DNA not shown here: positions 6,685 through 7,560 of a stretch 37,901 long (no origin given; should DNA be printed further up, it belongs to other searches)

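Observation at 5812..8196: Compact three-gene operon of unrecognisable proteins in an AT-rich island: candidate novel defence or conflict system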

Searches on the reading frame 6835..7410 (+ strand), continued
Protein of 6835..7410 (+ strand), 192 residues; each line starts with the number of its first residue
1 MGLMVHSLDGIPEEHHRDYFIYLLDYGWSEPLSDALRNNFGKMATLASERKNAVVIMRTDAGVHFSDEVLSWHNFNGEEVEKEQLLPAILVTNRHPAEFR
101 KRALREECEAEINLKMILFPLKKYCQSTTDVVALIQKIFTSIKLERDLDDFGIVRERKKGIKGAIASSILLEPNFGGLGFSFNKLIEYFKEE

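Call 85: search_protein_families(library=pfam, alignment_id=A8, max_evalue=0.0001)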
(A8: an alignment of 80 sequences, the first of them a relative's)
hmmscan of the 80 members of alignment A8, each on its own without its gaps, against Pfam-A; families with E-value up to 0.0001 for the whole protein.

A. member 1, L081:5023-5775:+ (251 aa): 1 family
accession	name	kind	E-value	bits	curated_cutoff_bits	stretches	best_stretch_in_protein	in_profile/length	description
PF14355.11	Abi_C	-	5.1e-16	59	24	1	172-245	5-81/83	Abortive infection C-terminus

B. families by the number of members that match (of 80 scanned): 95 families (the first 25 are shown)
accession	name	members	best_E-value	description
PF02661.23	Fic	2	1.8e-18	Fic/DOC family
PF09364.15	XFP_N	1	6e-172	XFP N-terminal domain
PF17802.7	SpaA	1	3.9e-121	Prealbumin-like fold domain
PF09363.15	XFP_C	1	8.5e-90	XFP C-terminal domain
PF02896.24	PEP-utilizers_C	1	3.7e-83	PEP-utilising enzyme, PEP-binding domain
PF03894.20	XFP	1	1.9e-80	D-xylulose 5-phosphate/D-fructose 6-phosphate phosphoketolase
PF00118.29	Cpn60_TCP1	1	2.7e-79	TCP-1/cpn60 chaperonin family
PF00206.25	Lyase_1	1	4.9e-79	Lyase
PF20979.2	Arginosuc_syn_C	1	5.1e-75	Arginosuccinate synthase C-terminal domain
PF02086.21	MethyltransfD12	1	2.3e-74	D12 class N6 adenine-specific DNA methyltransferase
PF00676.26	E1_dh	1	7.4e-72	Dehydrogenase E1 component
PF00155.27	Aminotran_1_2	1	3.7e-66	Aminotransferase class I and II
PF00764.25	Arginosuc_synth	1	3e-65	Arginosuccinate synthase N-terminal HUP domain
PF01326.24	PPDK_N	1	1.1e-63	Pyruvate phosphate dikinase, AMP/ATP-binding domain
PF25778.1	DUF7948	1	3.5e-55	Domain of unknown function (DUF7948)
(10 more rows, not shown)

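Call 89: find_encoding_contigs(protein=P0121, flank=6000, max_places=3)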
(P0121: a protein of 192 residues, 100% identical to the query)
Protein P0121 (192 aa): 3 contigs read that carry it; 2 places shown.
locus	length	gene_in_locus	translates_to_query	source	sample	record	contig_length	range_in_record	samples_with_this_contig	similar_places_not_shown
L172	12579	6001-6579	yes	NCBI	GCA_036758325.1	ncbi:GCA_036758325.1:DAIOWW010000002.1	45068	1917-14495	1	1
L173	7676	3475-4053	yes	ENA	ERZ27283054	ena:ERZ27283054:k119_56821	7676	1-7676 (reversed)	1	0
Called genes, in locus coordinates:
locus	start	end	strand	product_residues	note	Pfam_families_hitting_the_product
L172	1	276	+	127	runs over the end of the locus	PF03061:4HBT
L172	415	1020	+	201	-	-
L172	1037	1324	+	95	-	-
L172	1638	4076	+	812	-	PF13620:CarboxypepD_reg, PF13715:CarbopepD_reg_2 (weak), PF00593:TonB_dep_Rec_b-barrel, PF14905:OMP_b-brl_3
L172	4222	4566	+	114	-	PF03960:ArsC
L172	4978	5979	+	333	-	-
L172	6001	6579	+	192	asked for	-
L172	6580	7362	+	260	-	-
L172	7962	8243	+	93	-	PF13031:DUF3892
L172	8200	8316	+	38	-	-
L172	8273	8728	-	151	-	PF04002:RadC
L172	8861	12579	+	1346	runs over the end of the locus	PF00082:Peptidase_S8, PF26628:DUF8202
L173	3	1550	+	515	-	?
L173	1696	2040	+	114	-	PF03960:ArsC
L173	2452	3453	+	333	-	-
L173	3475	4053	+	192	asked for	-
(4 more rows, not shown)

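Call 93: search_dna_similar(query=window:6835-7410:+, collection=plasmids, mode=protein, max_rows=12)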
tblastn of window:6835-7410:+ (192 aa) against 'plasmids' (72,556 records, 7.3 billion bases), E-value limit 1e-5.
Records with a match: 1; places in all: 1; records where one place covers at least 80% of the query: 1.
Best place of each record, by identity: <60% 1.
By first word of the organism name: Vibrio 1.
By predicted mobility (MOB-suite, as given by PLSDB): non-mobilizable 1.
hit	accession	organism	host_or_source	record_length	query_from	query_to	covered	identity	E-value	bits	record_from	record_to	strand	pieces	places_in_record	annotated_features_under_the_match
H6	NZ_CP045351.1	Vibrio aquimaris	pure culture,Non-filtered water from ...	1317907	1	188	98%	43.8%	6e-41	154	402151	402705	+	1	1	none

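Call 95: get_annotated_region(hit=H6, flank=3500)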
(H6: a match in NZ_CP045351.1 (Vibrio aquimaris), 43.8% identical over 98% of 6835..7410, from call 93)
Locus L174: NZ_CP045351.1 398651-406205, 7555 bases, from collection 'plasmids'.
description: Vibrio aquimaris strain THAF100 plasmid pTHAF100_a, complete sequence
organism: Vibrio aquimaris (NCBI taxid 2587862)
taxonomy: Bacteria; Pseudomonadota; Gammaproteobacteria; Vibrionales; Vibrionaceae; Vibrio; Vibrio aquimaris
host: -; source: pure culture,Non-filtered water from the water column of tank 6 of a marine aquarium containing stony-coral ...; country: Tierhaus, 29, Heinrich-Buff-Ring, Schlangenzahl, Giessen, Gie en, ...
typing (MOB-suite, as given by PLSDB): non-mobilizable
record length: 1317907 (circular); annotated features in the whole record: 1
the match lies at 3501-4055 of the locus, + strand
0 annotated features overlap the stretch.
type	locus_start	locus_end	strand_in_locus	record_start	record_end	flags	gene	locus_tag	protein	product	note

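Call 102: search_dna_similar(query=window:6835-7410:+, collection=phages, mode=protein, max_rows=10, max_evalue=0.001)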
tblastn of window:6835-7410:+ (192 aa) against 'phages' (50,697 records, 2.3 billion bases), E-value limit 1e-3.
No match.
